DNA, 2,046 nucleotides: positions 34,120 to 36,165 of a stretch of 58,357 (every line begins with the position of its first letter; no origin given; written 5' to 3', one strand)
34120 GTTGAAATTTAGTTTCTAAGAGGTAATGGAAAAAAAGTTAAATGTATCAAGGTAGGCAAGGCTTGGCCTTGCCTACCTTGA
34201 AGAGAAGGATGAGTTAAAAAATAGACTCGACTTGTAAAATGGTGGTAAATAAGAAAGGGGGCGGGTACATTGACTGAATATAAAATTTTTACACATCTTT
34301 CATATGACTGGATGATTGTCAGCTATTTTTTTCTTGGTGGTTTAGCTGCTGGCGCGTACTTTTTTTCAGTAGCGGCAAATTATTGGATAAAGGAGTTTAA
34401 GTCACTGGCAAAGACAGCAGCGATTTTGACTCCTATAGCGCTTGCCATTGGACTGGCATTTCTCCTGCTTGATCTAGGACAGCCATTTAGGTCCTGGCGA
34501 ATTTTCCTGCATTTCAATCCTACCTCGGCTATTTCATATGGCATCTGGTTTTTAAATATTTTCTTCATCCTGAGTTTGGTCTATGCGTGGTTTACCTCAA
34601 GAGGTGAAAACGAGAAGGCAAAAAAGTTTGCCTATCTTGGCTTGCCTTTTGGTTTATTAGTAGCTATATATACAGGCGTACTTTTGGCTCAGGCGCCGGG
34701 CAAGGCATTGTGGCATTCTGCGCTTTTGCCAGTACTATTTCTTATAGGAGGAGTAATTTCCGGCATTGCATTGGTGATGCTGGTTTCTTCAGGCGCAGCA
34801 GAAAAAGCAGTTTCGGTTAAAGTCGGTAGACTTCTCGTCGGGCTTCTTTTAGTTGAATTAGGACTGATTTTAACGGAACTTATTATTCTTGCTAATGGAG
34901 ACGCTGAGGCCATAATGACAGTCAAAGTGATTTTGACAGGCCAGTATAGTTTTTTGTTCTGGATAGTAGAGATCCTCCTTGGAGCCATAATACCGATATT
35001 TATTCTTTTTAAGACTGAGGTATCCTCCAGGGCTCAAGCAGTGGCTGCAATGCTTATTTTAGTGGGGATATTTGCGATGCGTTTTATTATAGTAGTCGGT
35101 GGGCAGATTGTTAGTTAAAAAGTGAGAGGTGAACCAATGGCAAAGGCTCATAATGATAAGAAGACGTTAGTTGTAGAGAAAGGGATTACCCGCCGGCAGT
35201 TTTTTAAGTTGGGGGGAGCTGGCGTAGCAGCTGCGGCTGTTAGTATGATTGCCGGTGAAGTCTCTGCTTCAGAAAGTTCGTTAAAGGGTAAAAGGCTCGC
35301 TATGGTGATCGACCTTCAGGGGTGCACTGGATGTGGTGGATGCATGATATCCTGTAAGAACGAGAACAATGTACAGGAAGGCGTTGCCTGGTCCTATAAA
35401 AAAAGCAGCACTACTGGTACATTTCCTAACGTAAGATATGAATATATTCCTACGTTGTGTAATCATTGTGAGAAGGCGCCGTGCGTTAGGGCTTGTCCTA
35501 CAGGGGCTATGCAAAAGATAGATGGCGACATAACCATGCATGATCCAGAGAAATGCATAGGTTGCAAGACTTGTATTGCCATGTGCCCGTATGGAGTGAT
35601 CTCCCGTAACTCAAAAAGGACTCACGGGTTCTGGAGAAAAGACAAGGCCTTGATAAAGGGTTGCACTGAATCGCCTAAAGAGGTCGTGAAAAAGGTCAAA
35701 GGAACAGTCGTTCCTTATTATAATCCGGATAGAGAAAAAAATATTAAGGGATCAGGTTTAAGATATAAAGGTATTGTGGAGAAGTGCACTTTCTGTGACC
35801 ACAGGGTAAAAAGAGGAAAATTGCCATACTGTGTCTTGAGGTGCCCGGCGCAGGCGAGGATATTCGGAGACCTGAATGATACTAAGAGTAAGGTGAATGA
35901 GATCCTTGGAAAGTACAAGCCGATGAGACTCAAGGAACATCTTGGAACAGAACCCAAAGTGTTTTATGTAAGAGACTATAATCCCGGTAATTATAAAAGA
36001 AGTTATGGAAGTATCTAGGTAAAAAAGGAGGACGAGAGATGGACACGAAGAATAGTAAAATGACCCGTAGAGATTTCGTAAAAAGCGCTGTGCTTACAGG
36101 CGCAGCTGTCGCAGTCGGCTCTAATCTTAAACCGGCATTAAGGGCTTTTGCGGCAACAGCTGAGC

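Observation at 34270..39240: Mo-bisPGD respiratory complex with ArrA/ArxA-type active-site spacing but inverted C-B-A-D gene order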

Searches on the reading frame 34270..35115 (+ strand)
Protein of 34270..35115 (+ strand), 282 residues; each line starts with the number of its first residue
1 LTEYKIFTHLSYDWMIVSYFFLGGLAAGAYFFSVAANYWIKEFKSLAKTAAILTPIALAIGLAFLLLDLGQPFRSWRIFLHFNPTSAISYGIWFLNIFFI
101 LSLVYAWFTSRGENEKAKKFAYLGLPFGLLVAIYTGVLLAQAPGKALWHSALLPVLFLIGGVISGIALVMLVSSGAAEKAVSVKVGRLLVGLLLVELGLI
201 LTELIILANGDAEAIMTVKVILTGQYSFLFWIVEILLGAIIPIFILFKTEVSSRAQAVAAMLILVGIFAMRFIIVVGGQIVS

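Call 4: search_protein_families(library=ncbifam, proteins=[window:34270-35115:+], max_evalue=0.001)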
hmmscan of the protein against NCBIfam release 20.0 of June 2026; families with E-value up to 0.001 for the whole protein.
window:34270-35115:+ (282 aa): 5 families
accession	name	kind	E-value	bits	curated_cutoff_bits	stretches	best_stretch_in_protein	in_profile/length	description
TIGR03148.1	cyt_nit_nrfD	equivalog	5.3e-26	91.6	347.6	2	7-106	5-108/316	cytochrome c nitrite reductase subunit NrfD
NF045798.1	DsrP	equivalog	2.6e-16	60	350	1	9-173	46-206/346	sulfate reduction electron transfer complex DsrMKJOP subunit DsrP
NF011568.0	PRK14992.1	equivalog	4e-13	49.4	314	1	16-281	23-291/341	tetrathionate reductase subunit TtrC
NF041784.1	mnquin_red_QrcD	equivalog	2.3e-06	27.1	570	1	24-115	67-158/408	menaquinone reductase integral membrane subunit QrcD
NF008133.1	PRK10881.1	equivalog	0.00017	21.2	450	1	11-272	55-328/377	Ni/Fe-hydrogenase cytochrome b subunit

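Call 5: search_protein_families(library=pfam, proteins=[window:34270-35115:+], max_evalue=0.001)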
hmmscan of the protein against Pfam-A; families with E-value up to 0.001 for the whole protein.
window:34270-35115:+ (282 aa): 2 families
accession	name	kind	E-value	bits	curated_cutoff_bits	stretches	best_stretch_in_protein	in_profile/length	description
PF03916.19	NrfD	-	5e-41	141.8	25.8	1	8-280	7-310/313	Polysulphide reductase, NrfD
PF14589.11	NrfD_2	-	4.5e-20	73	27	1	2-279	3-273/281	Polysulfide reductase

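Call 22: search_solved_structures(query=window:34270-35115:+, max_evalue=1, show_alignments=1)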
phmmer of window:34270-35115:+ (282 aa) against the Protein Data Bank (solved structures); distinct sequences matched with E-value up to 1: 1.
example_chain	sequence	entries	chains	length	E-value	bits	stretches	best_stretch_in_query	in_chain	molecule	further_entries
6rfq_a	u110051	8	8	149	0.78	12.6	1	78-124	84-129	Subunit NIAM of NADH:Ubiquinone Oxidoreductase (Complex I)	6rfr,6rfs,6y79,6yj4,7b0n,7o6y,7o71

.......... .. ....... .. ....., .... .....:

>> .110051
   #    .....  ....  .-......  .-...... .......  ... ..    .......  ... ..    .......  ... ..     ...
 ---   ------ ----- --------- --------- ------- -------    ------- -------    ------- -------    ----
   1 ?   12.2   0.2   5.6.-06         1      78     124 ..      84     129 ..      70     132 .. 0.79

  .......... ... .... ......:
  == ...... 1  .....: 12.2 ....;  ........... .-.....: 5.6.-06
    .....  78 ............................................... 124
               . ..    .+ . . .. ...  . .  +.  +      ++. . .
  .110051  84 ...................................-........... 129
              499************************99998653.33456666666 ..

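Call 83: search_solved_structures(query=A3, max_evalue=1)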
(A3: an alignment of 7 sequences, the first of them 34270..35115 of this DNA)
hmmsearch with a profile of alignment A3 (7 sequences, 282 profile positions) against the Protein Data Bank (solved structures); distinct sequences matched with E-value up to 1: 2.
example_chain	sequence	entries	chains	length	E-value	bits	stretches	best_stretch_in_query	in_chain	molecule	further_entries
8k9e_C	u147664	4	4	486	3.6e-07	33.3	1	17-276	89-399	Polysulphide reductase NrfD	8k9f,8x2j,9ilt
2vpw_C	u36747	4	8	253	0.00011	25.1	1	12-174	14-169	HYPOTHETICAL MEMBRANE SPANNING PROTEIN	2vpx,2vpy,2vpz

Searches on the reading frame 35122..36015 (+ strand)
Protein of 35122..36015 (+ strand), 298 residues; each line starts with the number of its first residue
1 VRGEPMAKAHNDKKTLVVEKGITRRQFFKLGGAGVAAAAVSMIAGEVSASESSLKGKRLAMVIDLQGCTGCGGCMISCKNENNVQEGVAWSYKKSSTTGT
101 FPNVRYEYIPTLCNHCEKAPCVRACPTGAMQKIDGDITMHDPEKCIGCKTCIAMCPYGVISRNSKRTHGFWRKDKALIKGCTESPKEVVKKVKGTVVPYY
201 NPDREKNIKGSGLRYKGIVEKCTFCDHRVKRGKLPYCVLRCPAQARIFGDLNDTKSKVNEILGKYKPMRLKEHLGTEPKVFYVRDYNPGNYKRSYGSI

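Call 4: search_protein_families(library=ncbifam, proteins=[window:35122-36015:+], max_evalue=0.001)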
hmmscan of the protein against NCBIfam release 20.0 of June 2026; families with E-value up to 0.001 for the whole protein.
window:35122-36015:+ (298 aa): 44 families (the best 25 are shown)
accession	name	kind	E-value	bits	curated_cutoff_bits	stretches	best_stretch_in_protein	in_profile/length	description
NF041715.1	arsenate_red_ArrB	equivalog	3.3e-87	291.9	450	1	58-287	2-229/233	arsenate respiratory reductase iron-sulfur subunit ArrB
NF045797.1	DsrO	equivalog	7.4e-53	179.4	200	2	23-183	4-172/235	sulfate reduction electron transfer complex DsrMKJOP subunit DsrO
TIGR03149.1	cyt_nit_nrfC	equivalog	5.5e-49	166.5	377.6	2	23-160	3-142/225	cytochrome c nitrite reductase Fe-S protein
NF011569.0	PRK14993.1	equivalog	9.7e-39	133.3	416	2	24-183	5-176/244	tetrathionate reductase subunit TtrB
NF041782.1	mnquin_red_QrcC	equivalog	2.9e-34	118.8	400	2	60-192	2-148/239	menaquinone reductase iron-sulfur cluster-binding subunit QrcC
TIGR03478.1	DMSO_red_II_bet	subfamily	1.5e-30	106.2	480.7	2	92-166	110-185/321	DMSO reductase family type II enzyme, iron-sulfur subunit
TIGR02951.1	DMSO_dmsB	equivalog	1e-29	103.7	214.1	2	61-165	4-117/161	DMSO/selenate family reductase complex B subunit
NF042979.1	EthbenzDh_ebdB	equivalog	1.6e-25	89.7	740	2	89-164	127-205/354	ethylbenzene dehydrogenase subunit beta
NF008134.0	PRK10882.1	equivalog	4.9e-25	88.3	263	3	104-159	104-160/329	hydrogenase 2 operon protein HybA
NF038355.1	FDH3_beta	equivalog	6.5e-20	71.9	240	1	58-167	2-108/180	formate dehydrogenase FDH3 subunit beta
NF045715.1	sulf_resp_HmcB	equivalog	9.3e-20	70.9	420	2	24-160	2-154/307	sulfate respiration complex iron-sulfur protein HmcB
NF009408.0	PRK12769.1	equivalog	3.1e-18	65.2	1003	1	62-163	6-105/659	formate-dependent uric acid utilization protein AegA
TIGR01582.1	FDH-beta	equivalog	1.2e-17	63.9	334.7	2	54-171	17-151/283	formate dehydrogenase subunit beta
NF007658.0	PRK10330.1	equivalog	8.2e-16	58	260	1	61-160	5-104/181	electron transport protein HydN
TIGR01660.1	narH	equivalog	8.7e-16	57.4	524.05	1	97-165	167-236/492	nitrate reductase subunit beta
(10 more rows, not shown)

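Call 5: search_protein_families(library=pfam, proteins=[window:35122-36015:+], max_evalue=0.001)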
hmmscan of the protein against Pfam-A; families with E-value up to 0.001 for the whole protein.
window:35122-36015:+ (298 aa): 13 families
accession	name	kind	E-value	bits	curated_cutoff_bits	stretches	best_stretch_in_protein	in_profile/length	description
PF13247.11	Fer4_11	-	4.4e-18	65.7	26.2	2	105-166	2-65/100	4Fe-4S dicluster domain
PF13237.11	Fer4_10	-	2.8e-13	50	25.5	3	140-242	4-53/53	4Fe-4S dicluster domain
PF13187.11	Fer4_9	-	5e-13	49.3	27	3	113-160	2-52/52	4Fe-4S dicluster domain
PF12838.12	Fer4_7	-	8.3e-12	45.8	27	3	68-129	2-52/52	4Fe-4S dicluster domain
PF12837.12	Fer4_6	-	1.8e-11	43.8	25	2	140-160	4-24/24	4Fe-4S binding domain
PF00037.32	Fer4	-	7.8e-11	41.8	21.1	1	140-161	3-24/24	4Fe-4S binding domain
PF25160.1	LdpA_Fe-S-bd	-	1e-07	32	27.6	1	116-164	5-47/49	LdpA Fe-S cluster-binding domain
PF12797.12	Fer4_2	-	1.3e-07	31.5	24.5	1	138-157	3-22/22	4Fe-4S binding domain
PF13484.11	Fer4_16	-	2.5e-06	28.6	30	0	144-167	1-24/66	4Fe-4S double cluster binding domain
PF14697.11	Fer4_21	-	1.2e-05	25.7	35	1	113-160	8-57/59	4Fe-4S dicluster domain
PF12800.12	Fer4_4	-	0.00016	22.2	24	0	142-158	1-17/17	4Fe-4S binding domain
PF13183.11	Fer4_8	-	0.00017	22.5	27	0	143-243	3-66/68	4Fe-4S dicluster domain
PF10518.14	TAT_signal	-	0.00019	21.6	22.7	1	22-40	2-20/21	TAT (twin-arginine translocation) pathway signal sequence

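Call 23: search_solved_structures(query=window:35122-36015:+, max_evalue=1e-10, show_alignments=2)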
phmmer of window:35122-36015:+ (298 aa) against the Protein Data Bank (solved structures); distinct sequences matched with E-value up to 1e-10: 20.
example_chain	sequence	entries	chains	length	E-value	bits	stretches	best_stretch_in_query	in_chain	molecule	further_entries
6cz7_B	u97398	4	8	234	5.5e-79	268.7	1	58-287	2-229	4Fe-4S ferredoxin, iron-sulfur binding domain protein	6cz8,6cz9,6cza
2vpw_B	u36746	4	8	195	9e-41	143.3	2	58-158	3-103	NRFC PROTEIN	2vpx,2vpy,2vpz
2ivf_B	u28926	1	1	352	1.9e-27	99.5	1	88-163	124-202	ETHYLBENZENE DEHYDROGENASE BETA-SUBUNIT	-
4ydd_B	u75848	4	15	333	3.7e-24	88.7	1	94-158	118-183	DMSO reductase family type II enzyme, iron-sulfur subunit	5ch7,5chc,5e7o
6btm_B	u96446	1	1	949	7e-20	74.6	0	82-159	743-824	Alternative Complex III subunit B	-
4v4c_B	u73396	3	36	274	1.3e-17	67.2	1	60-164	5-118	Pyrogallol hydroxytransferase small subunit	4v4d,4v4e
9vap_B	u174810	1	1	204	3.4e-16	62.5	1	61-188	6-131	4Fe-4S dicluster domain-containing protein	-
7qv7_A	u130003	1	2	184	4.3e-16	62.2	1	108-161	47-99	Hydrogen dependent carbon dioxide reductase subunit HycB3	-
6lod_B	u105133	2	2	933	7.1e-16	61.5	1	52-284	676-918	Fe-S-cluster-containing hydrogenase components 1-like protein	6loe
1q16_B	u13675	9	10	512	4.3e-15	58.9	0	99-164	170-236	Respiratory nitrate reductase 1 beta chain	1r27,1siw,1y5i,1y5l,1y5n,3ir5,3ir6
6f0k_B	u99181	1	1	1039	5.8e-15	58.5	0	56-159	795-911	Fe-S-cluster-containing hydrogenase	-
7qv7_B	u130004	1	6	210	2.8e-14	56.3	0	107-161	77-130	Hydrogen dependent carbon dioxide reductase subunit HycB4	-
3egw_B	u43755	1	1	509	3.4e-14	56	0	99-164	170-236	Respiratory nitrate reductase 1 beta chain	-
1y4z_B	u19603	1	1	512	3.5e-14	55.9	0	99-164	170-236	Respiratory nitrate reductase 1 beta chain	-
1kqf_B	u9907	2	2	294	4.1e-14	55.7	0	58-164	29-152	FORMATE DEHYDROGENASE, NITRATE-INDUCIBLE, IRON-SULFUR SUBUNIT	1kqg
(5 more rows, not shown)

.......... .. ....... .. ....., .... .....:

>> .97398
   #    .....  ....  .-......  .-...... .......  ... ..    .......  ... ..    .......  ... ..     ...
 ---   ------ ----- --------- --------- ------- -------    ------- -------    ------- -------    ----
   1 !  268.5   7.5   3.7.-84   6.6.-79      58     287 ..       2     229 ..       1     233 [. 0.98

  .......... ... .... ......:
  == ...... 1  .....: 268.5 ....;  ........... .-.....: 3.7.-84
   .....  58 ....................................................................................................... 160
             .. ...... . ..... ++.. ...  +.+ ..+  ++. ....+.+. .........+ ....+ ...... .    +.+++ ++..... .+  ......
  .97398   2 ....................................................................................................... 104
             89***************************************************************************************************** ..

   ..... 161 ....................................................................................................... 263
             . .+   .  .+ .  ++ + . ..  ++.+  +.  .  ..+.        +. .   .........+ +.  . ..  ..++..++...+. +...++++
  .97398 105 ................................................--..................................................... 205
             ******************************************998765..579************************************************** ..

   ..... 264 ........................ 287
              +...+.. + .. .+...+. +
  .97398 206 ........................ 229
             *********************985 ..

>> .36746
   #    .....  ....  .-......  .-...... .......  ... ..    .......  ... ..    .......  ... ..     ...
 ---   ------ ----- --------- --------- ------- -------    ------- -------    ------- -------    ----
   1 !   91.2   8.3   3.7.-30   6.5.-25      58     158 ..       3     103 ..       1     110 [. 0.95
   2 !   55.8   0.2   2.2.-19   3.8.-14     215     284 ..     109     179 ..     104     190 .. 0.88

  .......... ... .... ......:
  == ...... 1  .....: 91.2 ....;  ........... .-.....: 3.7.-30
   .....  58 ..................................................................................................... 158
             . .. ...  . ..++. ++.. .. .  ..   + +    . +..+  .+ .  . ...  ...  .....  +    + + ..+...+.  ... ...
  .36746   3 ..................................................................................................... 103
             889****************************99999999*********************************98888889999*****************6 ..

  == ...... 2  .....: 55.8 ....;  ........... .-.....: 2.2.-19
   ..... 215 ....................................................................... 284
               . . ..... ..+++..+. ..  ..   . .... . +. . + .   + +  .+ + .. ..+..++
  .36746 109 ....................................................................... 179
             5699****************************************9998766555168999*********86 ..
